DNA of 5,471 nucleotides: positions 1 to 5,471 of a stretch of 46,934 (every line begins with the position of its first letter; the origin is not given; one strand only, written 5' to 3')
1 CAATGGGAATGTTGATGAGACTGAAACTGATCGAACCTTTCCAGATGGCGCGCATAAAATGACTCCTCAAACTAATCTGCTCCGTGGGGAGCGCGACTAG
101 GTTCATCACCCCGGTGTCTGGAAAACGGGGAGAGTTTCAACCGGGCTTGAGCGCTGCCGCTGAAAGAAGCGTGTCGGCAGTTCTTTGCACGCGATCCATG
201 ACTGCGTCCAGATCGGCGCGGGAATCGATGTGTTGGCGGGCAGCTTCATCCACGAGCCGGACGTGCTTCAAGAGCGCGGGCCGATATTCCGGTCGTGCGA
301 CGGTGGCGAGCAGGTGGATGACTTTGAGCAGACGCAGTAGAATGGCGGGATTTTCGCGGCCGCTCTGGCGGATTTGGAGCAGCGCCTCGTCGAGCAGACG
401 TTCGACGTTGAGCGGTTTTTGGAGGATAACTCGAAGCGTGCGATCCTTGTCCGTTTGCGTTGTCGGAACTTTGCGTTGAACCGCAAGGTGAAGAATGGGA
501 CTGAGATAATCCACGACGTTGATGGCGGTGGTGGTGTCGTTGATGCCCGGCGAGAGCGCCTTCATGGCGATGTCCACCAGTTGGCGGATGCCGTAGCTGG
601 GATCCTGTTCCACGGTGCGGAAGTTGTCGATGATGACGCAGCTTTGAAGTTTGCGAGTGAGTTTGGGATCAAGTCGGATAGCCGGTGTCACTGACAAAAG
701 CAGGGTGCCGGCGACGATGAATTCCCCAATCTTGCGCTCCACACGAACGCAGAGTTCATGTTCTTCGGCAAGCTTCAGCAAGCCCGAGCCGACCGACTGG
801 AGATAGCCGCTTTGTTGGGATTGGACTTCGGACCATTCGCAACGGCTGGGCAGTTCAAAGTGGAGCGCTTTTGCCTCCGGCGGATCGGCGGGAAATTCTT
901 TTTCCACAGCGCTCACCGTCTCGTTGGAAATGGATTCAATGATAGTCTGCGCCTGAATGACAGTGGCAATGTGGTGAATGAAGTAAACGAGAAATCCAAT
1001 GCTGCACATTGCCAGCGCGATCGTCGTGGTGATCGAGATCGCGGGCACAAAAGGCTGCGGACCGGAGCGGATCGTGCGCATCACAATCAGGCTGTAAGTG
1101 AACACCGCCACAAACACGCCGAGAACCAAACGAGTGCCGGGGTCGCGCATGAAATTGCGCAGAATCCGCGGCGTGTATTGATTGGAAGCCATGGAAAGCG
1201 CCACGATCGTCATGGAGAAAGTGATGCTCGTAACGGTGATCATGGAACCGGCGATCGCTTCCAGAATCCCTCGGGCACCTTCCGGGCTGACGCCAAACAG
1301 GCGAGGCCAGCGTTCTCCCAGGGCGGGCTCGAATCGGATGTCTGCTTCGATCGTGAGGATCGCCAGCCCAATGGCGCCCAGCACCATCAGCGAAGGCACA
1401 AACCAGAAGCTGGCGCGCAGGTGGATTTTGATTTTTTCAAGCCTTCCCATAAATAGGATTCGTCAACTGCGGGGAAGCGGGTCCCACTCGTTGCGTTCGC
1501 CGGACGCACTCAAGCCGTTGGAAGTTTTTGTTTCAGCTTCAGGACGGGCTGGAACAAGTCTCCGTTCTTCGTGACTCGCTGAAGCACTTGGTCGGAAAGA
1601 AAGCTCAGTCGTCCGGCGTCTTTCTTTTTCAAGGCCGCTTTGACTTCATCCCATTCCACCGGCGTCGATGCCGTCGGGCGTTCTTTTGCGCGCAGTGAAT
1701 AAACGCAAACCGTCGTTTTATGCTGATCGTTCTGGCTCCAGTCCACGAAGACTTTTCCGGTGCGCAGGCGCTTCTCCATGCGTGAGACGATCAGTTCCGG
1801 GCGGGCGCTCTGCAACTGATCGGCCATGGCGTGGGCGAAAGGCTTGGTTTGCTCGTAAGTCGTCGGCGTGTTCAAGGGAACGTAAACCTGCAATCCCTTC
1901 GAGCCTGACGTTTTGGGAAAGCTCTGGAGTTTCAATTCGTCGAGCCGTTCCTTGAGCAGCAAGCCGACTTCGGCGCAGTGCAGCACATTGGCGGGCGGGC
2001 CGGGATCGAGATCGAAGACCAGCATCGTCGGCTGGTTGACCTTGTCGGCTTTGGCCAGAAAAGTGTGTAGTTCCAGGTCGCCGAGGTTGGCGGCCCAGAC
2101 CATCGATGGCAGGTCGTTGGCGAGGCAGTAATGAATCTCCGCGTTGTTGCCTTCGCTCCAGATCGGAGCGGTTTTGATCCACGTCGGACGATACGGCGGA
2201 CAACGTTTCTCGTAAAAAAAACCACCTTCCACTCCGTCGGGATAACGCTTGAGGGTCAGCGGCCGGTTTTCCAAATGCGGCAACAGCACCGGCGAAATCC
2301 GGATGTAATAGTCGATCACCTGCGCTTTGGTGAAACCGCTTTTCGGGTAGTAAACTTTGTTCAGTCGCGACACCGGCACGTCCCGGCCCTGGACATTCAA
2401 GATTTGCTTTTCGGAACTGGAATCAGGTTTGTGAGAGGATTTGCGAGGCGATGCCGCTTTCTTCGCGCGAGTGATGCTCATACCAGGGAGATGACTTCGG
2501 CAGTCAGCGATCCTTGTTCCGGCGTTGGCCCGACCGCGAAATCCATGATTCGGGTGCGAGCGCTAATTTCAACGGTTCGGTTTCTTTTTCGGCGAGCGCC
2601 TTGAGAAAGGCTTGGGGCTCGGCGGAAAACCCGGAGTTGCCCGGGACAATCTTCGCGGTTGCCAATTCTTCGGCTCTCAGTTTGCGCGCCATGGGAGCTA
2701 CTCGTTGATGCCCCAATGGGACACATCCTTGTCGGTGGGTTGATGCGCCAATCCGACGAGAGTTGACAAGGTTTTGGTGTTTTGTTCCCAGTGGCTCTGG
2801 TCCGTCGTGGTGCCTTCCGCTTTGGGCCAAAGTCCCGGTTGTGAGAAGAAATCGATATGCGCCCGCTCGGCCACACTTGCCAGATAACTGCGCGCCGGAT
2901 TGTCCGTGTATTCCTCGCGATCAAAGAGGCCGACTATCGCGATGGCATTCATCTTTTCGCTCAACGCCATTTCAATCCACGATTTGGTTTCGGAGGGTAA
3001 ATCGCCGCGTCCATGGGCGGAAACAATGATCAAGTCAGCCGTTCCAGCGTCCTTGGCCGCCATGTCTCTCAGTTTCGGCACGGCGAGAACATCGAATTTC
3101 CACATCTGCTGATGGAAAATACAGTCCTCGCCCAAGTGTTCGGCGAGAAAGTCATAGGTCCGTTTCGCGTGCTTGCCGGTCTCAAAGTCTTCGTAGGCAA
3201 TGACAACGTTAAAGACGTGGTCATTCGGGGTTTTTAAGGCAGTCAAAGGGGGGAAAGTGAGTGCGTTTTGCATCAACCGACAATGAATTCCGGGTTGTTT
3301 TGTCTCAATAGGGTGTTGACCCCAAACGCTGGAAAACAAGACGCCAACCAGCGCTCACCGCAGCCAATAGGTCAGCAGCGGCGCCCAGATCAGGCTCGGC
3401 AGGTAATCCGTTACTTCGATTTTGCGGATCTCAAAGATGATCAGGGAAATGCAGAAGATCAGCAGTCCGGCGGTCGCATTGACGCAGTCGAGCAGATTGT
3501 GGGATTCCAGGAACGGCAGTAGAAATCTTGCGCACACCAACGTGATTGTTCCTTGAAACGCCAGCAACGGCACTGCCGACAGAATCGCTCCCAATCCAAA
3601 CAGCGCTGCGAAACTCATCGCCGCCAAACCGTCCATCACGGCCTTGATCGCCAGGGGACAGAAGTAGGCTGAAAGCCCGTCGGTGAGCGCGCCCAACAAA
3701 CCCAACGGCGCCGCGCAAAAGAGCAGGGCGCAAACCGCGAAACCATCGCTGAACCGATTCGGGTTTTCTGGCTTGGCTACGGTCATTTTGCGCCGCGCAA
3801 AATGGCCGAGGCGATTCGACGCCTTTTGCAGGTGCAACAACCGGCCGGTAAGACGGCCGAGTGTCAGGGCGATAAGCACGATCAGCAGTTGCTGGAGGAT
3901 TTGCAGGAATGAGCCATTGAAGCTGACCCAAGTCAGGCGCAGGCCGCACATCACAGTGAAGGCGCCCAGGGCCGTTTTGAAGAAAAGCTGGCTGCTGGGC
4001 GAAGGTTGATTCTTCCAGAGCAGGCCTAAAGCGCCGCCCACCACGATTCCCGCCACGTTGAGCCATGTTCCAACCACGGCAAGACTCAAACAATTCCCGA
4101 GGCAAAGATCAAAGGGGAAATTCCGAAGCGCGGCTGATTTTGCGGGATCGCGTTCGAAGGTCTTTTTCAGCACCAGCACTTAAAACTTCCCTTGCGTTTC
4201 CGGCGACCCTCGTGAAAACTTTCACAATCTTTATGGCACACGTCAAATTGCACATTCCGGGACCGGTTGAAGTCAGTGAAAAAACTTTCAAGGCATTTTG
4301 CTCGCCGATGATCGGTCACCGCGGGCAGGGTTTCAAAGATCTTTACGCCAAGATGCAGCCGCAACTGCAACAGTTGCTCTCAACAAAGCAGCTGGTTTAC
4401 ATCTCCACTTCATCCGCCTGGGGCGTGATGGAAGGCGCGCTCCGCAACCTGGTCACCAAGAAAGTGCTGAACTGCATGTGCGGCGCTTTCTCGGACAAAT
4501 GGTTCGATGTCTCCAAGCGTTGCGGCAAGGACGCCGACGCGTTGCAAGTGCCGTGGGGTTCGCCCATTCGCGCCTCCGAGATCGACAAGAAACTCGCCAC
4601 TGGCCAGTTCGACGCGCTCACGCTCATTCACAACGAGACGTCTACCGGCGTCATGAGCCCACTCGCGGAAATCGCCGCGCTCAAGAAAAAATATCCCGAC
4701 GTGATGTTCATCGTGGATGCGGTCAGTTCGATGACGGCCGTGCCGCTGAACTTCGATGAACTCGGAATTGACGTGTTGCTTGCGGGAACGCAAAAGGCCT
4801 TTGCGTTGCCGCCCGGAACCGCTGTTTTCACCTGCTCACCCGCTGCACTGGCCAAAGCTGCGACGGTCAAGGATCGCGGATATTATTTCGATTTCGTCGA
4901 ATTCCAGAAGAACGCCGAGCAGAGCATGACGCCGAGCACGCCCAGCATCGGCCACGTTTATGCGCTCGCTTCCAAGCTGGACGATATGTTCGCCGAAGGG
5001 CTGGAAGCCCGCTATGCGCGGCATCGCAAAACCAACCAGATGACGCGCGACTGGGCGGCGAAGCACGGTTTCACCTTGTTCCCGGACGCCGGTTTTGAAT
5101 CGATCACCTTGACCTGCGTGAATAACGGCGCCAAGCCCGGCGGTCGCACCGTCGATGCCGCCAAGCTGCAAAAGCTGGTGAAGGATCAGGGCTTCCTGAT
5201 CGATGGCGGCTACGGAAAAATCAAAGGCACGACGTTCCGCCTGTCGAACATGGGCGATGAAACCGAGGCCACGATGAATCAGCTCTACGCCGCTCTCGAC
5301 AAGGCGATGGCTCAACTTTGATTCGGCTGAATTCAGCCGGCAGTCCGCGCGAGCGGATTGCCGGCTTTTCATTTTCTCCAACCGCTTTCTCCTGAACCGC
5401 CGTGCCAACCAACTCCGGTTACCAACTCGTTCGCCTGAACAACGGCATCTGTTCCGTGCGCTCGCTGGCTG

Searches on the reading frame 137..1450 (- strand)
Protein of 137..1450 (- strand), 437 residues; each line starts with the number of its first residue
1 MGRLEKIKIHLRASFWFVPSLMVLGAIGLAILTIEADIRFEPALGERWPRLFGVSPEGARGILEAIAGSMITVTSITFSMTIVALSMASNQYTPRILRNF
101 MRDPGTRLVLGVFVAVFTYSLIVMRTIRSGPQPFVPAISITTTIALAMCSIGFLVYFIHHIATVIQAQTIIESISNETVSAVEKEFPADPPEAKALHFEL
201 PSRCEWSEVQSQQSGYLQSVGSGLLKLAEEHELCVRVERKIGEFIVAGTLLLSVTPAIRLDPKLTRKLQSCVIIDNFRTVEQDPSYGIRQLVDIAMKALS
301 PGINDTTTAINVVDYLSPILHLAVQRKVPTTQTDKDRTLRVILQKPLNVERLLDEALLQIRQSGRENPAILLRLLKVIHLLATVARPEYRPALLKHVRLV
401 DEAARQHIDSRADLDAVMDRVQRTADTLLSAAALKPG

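Call 17: search_protein_families(library=pfam, proteins=[window:137-1450:-])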
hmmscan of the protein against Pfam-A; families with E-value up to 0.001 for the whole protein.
window:137-1450:- (437 aa): 1 family
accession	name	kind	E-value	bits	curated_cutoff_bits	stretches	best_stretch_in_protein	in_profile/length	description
PF10011.15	DUF2254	-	4.4e-119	398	28.8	1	12-378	1-366/368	Predicted membrane protein (DUF2254)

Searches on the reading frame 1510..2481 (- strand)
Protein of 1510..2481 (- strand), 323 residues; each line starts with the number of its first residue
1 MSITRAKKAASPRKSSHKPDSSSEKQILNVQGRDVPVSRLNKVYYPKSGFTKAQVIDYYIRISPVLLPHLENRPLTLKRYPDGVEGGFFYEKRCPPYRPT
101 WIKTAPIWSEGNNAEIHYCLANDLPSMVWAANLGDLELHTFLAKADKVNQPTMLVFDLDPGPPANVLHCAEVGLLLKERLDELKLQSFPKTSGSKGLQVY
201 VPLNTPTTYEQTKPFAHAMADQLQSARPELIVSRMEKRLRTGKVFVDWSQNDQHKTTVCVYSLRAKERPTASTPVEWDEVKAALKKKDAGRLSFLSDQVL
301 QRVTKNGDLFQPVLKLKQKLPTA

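Call 17: search_protein_families(library=pfam, proteins=[window:1510-2481:-])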
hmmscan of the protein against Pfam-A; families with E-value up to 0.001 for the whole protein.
window:1510-2481:- (323 aa): 1 family
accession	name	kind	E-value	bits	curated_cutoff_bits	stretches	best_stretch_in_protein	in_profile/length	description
PF21686.3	LigD_Prim-Pol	-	5.6e-86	288.7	27.4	1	51-310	1-254/254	LigD, primase-polymerase domain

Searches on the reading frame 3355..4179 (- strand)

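Call 17: search_protein_families(library=pfam, proteins=[window:3355-4179:-])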
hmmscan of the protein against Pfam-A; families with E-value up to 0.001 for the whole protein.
window:3355-4179:- (274 aa): 1 family
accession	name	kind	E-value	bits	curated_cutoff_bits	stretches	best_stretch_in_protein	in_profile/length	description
PF04474.17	DUF554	-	5.7e-47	160.4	25.1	1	36-270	1-219/220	Protein of unknown function (DUF554)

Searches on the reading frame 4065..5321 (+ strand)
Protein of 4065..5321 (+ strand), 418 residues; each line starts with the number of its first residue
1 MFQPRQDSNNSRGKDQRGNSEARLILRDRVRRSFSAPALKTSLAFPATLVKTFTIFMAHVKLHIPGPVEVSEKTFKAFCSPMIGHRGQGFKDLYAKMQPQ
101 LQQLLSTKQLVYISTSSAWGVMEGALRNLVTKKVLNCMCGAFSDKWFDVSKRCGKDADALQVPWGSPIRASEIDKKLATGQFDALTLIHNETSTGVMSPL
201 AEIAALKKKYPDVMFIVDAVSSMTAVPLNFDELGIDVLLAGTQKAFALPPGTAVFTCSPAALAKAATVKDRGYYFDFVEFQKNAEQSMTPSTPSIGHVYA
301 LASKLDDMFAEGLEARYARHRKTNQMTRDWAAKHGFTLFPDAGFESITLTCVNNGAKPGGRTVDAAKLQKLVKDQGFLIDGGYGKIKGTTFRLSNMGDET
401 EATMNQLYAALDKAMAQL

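Call 17: search_protein_families(library=pfam, proteins=[window:4065-5321:+])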
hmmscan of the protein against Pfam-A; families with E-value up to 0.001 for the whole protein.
window:4065-5321:+ (418 aa): 1 family
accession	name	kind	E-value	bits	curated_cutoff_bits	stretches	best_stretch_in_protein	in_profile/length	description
PF00266.25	Aminotran_5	-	1.8e-19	70.4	21.5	1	137-329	94-289/371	Aminotransferase class-V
